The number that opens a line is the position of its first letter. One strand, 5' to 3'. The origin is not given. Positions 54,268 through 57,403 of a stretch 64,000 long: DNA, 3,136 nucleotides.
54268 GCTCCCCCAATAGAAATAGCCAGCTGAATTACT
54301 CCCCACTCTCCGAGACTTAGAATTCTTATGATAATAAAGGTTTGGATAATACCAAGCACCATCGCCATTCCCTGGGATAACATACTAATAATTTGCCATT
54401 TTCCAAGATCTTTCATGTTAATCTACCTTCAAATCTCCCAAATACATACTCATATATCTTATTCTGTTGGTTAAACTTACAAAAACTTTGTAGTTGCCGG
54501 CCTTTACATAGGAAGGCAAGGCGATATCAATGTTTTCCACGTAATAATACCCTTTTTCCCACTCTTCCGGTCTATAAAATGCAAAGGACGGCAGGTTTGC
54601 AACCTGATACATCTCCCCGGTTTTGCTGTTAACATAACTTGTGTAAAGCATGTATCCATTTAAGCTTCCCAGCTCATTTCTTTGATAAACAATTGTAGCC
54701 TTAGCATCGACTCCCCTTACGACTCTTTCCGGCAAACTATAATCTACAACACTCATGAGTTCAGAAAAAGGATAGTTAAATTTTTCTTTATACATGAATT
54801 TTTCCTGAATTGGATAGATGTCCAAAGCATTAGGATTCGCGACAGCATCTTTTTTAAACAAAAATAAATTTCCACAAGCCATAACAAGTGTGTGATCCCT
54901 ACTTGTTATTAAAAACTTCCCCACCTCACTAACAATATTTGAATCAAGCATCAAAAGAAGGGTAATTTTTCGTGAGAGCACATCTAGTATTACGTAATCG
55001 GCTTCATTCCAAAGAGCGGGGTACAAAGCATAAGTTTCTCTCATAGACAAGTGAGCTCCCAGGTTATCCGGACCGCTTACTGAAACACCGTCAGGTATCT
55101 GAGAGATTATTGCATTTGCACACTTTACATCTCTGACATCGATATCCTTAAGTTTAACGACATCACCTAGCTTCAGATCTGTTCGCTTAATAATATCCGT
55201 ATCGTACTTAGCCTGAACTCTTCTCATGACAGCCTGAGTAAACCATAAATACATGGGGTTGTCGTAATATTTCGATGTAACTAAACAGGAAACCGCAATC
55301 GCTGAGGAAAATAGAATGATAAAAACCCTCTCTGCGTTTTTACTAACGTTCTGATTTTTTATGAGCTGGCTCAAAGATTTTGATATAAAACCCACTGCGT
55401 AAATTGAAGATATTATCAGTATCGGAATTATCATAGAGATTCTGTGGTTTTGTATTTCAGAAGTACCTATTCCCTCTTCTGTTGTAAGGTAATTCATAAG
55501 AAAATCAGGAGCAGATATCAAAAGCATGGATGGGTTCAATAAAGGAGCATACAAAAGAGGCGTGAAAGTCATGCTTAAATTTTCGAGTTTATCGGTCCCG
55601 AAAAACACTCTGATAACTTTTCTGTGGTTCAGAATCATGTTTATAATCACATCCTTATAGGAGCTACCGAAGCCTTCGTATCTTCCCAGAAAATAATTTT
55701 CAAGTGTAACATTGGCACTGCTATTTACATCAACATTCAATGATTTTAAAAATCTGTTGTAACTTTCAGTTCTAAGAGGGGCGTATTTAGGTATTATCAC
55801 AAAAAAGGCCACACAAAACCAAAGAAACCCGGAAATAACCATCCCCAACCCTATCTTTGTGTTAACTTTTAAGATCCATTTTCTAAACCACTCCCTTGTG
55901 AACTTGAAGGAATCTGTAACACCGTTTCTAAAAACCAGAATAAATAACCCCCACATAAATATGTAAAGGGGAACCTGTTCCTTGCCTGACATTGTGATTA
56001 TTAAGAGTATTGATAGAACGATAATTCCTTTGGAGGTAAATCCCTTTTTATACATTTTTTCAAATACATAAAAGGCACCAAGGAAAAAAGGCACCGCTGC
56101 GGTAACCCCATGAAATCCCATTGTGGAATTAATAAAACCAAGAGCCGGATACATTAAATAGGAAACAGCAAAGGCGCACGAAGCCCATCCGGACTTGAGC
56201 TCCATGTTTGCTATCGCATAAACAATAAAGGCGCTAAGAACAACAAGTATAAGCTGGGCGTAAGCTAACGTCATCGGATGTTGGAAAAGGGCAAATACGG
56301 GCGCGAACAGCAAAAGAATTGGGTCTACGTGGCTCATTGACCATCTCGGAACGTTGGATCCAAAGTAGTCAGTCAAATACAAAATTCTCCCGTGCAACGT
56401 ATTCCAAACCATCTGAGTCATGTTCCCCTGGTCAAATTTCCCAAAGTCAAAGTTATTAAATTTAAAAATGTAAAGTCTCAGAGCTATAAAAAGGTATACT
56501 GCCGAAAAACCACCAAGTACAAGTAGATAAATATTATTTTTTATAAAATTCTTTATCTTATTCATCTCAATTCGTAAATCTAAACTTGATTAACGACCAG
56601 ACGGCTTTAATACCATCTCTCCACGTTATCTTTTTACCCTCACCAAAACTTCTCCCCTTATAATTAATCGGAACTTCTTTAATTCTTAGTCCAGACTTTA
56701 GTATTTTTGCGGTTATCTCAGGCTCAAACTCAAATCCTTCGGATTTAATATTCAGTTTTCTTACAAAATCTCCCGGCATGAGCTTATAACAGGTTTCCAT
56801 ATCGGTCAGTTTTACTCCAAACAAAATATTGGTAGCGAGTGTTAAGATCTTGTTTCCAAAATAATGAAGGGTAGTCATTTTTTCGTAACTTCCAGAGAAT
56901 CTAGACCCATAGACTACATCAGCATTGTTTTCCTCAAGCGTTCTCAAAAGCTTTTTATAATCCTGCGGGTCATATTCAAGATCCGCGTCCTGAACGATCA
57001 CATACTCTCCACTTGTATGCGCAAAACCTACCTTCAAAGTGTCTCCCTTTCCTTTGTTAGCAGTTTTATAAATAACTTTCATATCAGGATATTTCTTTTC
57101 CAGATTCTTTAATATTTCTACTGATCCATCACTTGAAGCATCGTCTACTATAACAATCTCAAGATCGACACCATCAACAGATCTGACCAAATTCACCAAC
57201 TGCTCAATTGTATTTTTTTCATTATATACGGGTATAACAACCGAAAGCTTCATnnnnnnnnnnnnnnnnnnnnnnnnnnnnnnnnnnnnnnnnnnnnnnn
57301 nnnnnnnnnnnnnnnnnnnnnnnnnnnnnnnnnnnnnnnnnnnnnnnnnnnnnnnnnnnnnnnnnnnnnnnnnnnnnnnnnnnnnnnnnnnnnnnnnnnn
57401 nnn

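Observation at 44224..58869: Dense GT-C / DPM1-like GT2 / flippase module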

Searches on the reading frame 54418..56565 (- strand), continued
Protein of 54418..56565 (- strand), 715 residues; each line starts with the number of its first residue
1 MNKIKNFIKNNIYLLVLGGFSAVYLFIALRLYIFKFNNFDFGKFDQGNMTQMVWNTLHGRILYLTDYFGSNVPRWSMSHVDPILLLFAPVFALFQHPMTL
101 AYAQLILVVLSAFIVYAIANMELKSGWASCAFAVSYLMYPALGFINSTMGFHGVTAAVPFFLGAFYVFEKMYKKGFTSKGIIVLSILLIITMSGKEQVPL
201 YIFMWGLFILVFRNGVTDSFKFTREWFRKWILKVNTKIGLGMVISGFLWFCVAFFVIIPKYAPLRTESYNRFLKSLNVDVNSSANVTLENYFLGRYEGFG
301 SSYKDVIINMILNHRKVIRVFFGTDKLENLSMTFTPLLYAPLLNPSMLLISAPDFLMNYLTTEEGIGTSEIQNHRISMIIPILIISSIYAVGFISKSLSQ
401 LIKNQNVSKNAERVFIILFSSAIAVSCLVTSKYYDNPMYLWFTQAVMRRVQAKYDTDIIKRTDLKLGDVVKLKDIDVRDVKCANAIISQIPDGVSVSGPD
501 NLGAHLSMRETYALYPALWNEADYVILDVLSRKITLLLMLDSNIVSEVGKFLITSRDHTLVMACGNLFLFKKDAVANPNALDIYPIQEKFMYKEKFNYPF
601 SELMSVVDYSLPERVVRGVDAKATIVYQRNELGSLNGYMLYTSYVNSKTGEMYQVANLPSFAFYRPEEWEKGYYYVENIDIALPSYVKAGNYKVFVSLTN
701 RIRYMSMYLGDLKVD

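Call 80: find_encoding_contigs(protein=P0162, flank=10000, max_places=1)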
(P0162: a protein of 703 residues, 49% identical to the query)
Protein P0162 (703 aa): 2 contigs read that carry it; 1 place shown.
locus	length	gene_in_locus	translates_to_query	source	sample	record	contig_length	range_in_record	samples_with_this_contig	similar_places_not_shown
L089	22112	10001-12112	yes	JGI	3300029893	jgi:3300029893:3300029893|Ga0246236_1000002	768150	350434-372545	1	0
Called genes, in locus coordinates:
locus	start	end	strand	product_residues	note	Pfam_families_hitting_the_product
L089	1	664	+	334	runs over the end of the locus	PF00188:CAP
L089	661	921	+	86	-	-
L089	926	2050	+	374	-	PF00535:Glycos_transf_2, PF04138:GtrA_DPMS_TM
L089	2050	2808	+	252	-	PF00535:Glycos_transf_2, PF10111:Glyco_tranf_2_2 (weak), PF13641:Glyco_tranf_2_3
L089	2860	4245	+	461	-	PF03721:UDPG_MGDP_dh_N, PF00984:UDPG_MGDP_dh, PF03720:UDPG_MGDP_dh_C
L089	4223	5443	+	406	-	PF00534:Glycos_transf_1, PF13524:Glyco_trans_1_2, PF13692:Glyco_trans_1_4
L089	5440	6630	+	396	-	PF20706:GT4-conflict, PF13439:Glyco_transf_4, PF13579:Glyco_trans_4_4, PF00534:Glycos_transf_1, PF13692:Glyco_trans_1_4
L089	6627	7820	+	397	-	PF08323:Glyco_transf_5 (weak), PF13439:Glyco_transf_4, PF13579:Glyco_trans_4_4, PF00534:Glycos_transf_1, PF13692:Glyco_trans_1_4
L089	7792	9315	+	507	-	-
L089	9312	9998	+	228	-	PF00535:Glycos_transf_2, PF10111:Glyco_tranf_2_2, PF13641:Glyco_tranf_2_3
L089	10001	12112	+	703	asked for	PF09852:DUF2079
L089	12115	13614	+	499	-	PF01943:Polysacc_synt, PF13440:Polysacc_synt_3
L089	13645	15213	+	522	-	PF02366:PMT (weak), PF13231:PMT_2 (weak)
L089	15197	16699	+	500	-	PF13231:PMT_2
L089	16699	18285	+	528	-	PF13231:PMT_2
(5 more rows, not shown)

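Call 81: search_protein_families(library=ncbifam, proteins=[L087:869-1993:+, L087:1990-2772:+], max_evalue=0.00001)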
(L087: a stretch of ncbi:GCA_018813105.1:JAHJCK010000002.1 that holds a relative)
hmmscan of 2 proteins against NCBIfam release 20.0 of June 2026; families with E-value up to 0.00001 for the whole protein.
L087:869-1993:+ (374 aa): 10 families
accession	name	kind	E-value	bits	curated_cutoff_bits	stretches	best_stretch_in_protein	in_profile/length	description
TIGR04182.1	glyco_TIGR04182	equivalog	1.5e-20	73.8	325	1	3-265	2-241/293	S-layer glycoprotein N-glycosyltransferase AglJ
NF047588.1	GlcsyltransPgfSStrep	equivalog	5.1e-20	71.9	500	1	1-251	1-232/308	glycosyltransferase PgfS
NF058614.1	PPMAGASynPpgS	equivalog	4.1e-17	62.4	370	1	4-222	3-205/226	polyprenyl-phospho-N-acetylgalactosaminyl synthase PpgS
NF007986.1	PRK10714.1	equivalog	1.9e-15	56.7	529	1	2-178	7-171/316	undecaprenyl-phosphate 4-deoxy-4-formamido-L-arabinose transferase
NF041391.1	DPhHxTase_Halo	equivalog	3.6e-11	42.4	375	1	9-217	3-187/213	dolichyl-phosphate hexose transferase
TIGR03469.1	HpnB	hypoth_equivalog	2.4e-09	36.7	379.25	1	2-116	45-162/386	hopene-associated glycosyltransferase HpnB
TIGR03937.1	PgaC_IcaA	equivalog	1.1e-08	34.5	422.3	1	2-114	46-150/407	poly-beta-1,6-N-acetyl-D-glucosamine synthase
NF041875.1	EPS_EpsD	equivalog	3.3e-08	33.3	370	1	5-109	3-99/325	exopolysaccharide biosynthesis glycosyltransferase EpsD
NF038302.1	EPS_HpsE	equivalog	8.9e-08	31.5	300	1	2-91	2-88/307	hormogonium polysaccharide biosynthesis glycosyltransferase HpsE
TIGR04283.1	glyco_like_mftF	equivalog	1.6e-06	27.9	182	1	4-63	2-52/221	TIGR04283 family arsenosugar biosynthesis glycosyltransferase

L087:1990-2772:+ (260 aa): 17 families
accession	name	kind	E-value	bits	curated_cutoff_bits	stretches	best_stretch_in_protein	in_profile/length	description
NF047588.1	GlcsyltransPgfSStrep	equivalog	1.2e-15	57.6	500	1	4-172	3-167/308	glycosyltransferase PgfS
NF007986.1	PRK10714.1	equivalog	4.4e-15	55.5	529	1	4-167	8-167/316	undecaprenyl-phosphate 4-deoxy-4-formamido-L-arabinose transferase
NF007482.0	PRK10073.1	equivalog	2.2e-14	53.2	423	1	3-116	7-117/334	glycosyltransferase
TIGR03937.1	PgaC_IcaA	equivalog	4.6e-13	48.9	422.3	1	4-95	47-136/407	poly-beta-1,6-N-acetyl-D-glucosamine synthase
NF041875.1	EPS_EpsD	equivalog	2.3e-12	47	370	1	5-120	2-115/325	exopolysaccharide biosynthesis glycosyltransferase EpsD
NF038302.1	EPS_HpsE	equivalog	2.4e-12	46.5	300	1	2-95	1-97/307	hormogonium polysaccharide biosynthesis glycosyltransferase HpsE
NF010496.0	PRK13915.1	equivalog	1.2e-09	37.7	262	1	4-98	33-130/307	glucosyl-3-phosphoglycerate synthase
NF047683.1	TeichurnBiosyTuaG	equivalog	1.3e-09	38.1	400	1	4-118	8-120/252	teichuronic acid biosynthesis protein TuaG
TIGR03111.1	glyc2_xrt_Gpos1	hypoth_equivalog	4.3e-09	35.7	363.95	1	4-108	51-155/439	TIGR03111 family XrtG-associated glycosyltransferase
TIGR04283.1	glyco_like_mftF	equivalog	4.7e-09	36.1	182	1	5-98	2-86/221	TIGR04283 family arsenosugar biosynthesis glycosyltransferase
NF045692.1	OglycostaseCruG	equivalog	6.8e-09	35.1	600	1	4-118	43-161/386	2'-O-glycosyltransferase CruG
TIGR03469.1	HpnB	hypoth_equivalog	8.9e-09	34.8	379.25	1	5-117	47-168/386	hopene-associated glycosyltransferase HpnB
NF058614.1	PPMAGASynPpgS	equivalog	2.2e-08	33.8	370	1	6-171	4-164/226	polyprenyl-phospho-N-acetylgalactosaminyl synthase PpgS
NF053739.1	GlytfEpsEBac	equivalog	3.7e-08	32.7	450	1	5-119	4-117/265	glycosyltransferase EpsE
TIGR04182.1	glyco_TIGR04182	equivalog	1.7e-07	30.9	325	1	5-172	3-159/293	S-layer glycoprotein N-glycosyltransferase AglJ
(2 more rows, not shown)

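Call 88: search_protein_families(library=pfam, proteins=[L088:8792-9310:+, L088:13655-14446:+], max_evalue=0.001)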
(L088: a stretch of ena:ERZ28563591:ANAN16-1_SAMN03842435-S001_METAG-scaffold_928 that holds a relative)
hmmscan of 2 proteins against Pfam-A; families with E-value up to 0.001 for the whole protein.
L088:8792-9310:+ (172 aa): 1 family
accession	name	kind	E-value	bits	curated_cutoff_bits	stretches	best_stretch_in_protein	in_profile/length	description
PF14091.12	DUF4269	-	0.00016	22.4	28.9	1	38-102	23-91/151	Domain of unknown function (DUF4269)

L088:13655-14446:+ (263 aa): 2 families
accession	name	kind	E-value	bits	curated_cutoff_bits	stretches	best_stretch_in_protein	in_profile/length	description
PF08241.18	Methyltransf_11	-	5.2e-07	30.7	21.2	1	79-174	14-95/95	Methyltransferase domain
PF13649.12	Methyltransf_25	-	3.8e-05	24.7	27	1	79-170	15-97/97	Methyltransferase domain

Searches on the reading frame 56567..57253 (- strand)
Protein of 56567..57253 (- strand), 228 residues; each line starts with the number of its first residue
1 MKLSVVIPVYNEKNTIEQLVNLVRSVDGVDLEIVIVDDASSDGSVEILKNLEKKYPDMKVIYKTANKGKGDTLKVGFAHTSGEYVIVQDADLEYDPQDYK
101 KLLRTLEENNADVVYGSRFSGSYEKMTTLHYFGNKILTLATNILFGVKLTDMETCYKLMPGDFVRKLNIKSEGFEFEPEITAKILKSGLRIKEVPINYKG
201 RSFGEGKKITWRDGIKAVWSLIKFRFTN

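Call 4: search_protein_families(library=pfam, proteins=[window:56567-57253:-], max_evalue=0.01)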
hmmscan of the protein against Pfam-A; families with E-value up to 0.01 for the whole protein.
window:56567-57253:- (228 aa): 4 families
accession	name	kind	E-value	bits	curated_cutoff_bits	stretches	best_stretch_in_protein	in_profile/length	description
PF00535.33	Glycos_transf_2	-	1.2e-36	126.6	23.3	1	4-151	1-151/168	Glycosyl transferase family 2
PF10111.15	Glyco_tranf_2_2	-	1.6e-07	31.6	27.3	1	4-108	1-113/276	Glycosyltransferase like family 2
PF13641.12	Glyco_tranf_2_3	-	1.5e-06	28.8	27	1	3-126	3-131/230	Glycosyltransferase like family 2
PF13704.12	Glyco_tranf_2_4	-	0.00055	20.8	27.5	1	11-91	2-81/98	Glycosyl transferase family 2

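Call 10: search_protein_families(library=ncbifam, proteins=[window:56567-57253:-], max_evalue=0.01)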
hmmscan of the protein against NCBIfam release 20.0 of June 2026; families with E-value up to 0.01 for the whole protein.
window:56567-57253:- (228 aa): 28 families (the best 25 are shown)
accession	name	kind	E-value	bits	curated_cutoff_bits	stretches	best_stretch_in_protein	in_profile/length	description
TIGR04182.1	glyco_TIGR04182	equivalog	4.6e-36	124.7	325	1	3-224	2-217/293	S-layer glycoprotein N-glycosyltransferase AglJ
NF007482.0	PRK10073.1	equivalog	8.2e-22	77.6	423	1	2-116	7-120/334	glycosyltransferase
NF047588.1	GlcsyltransPgfSStrep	equivalog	7.5e-20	71.4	500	1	1-182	1-182/308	glycosyltransferase PgfS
TIGR03937.1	PgaC_IcaA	equivalog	1.3e-18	67.2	422.3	1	2-110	46-154/407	poly-beta-1,6-N-acetyl-D-glucosamine synthase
NF007986.1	PRK10714.1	equivalog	4.4e-17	62.1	529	1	2-178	7-183/316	undecaprenyl-phosphate 4-deoxy-4-formamido-L-arabinose transferase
TIGR04283.1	glyco_like_mftF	equivalog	1.1e-16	61.1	182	1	3-144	1-135/221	TIGR04283 family arsenosugar biosynthesis glycosyltransferase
NF041391.1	DPhHxTase_Halo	equivalog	2.8e-16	59.2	375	1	9-222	3-206/213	dolichyl-phosphate hexose transferase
NF058614.1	PPMAGASynPpgS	equivalog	1.8e-15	57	370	1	5-202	4-200/226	polyprenyl-phospho-N-acetylgalactosaminyl synthase PpgS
NF047683.1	TeichurnBiosyTuaG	equivalog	2.3e-15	56.9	400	1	3-115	8-120/252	teichuronic acid biosynthesis protein TuaG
TIGR03111.1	glyc2_xrt_Gpos1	hypoth_equivalog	2.2e-14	53.1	363.95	1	3-110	51-160/439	TIGR03111 family XrtG-associated glycosyltransferase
NF041875.1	EPS_EpsD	equivalog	3.8e-13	49.5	370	1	3-117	1-115/325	exopolysaccharide biosynthesis glycosyltransferase EpsD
NF053739.1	GlytfEpsEBac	equivalog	1.3e-12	47.3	450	1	2-117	2-118/265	glycosyltransferase EpsE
NF050050.1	ProtGlycPglI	equivalog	6.9e-12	45.3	500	1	2-113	3-115/306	GalNAc(5)-diNAcBac-PP-undecaprenol beta-1,3-glucosyltransferase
NF010496.0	PRK13915.1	equivalog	1.5e-11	44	262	1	2-106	32-142/307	glucosyl-3-phosphoglycerate synthase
TIGR03965.1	mycofact_glyco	equivalog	2.8e-09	36.4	280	1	3-114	76-187/467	mycofactocin biosynthesis glycosyltransferase MftF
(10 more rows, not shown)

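Call 13: search_solved_structures(query=window:56567-57253:-, max_evalue=0.001)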
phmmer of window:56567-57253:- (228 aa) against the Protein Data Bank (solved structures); distinct sequences matched with E-value up to 0.001: 30.
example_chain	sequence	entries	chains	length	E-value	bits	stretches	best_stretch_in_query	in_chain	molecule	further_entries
5mlz_A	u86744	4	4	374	1.5e-22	83.3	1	1-208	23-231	Dolichol monophosphate mannose synthase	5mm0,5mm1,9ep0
9bhc_C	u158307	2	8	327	1.8e-15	60.2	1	2-208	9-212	Undecaprenyl-phosphate 4-deoxy-4-formamido-L-arabinose transferase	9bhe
8vxh_A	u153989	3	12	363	2.4e-15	59.7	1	2-208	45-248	Undecaprenyl-phosphate 4-deoxy-4-formamido-L-arabinose transferase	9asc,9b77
9hwj_A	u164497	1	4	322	8.7e-15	57.9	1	2-208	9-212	Undecaprenyl-phosphate 4-deoxy-4-formamido-L-arabinose transferase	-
3bcv_A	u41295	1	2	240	2.1e-12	50.1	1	2-115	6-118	Putative glycosyltransferase protein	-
6yv7_B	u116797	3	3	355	6.2e-11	45.3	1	2-98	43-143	Glycosyl transferase, family 2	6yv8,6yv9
6yv7_A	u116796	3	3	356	6.2e-11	45.3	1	2-98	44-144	Glycosyl transferase, family 2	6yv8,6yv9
5eke_A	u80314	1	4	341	3.5e-10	42.9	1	2-137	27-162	Uncharacterized glycosyltransferase sll0501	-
5ekp_C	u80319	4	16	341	3.6e-10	42.8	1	2-137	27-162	Uncharacterized glycosyltransferase sll0501 | Glycosyltransferase sll0501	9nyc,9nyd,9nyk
9nye_A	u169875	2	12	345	3.7e-10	42.8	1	2-137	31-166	Glycosyltransferase sll0501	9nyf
5tze_C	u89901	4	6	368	8e-10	41.7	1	1-115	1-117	Glycosyl transferase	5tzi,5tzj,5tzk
5tz8_A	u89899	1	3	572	1.1e-09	41.2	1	1-115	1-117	Glycosyl transferase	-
8bz8_A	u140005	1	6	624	2.2e-09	40.3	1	2-118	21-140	Glycosyltransferase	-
8bz4_A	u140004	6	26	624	3.4e-09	39.6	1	2-118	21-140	Glycosyltransferase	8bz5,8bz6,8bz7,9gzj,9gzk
2z87_A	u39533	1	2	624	5.6e-09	39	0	3-97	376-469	Chondroitin synthase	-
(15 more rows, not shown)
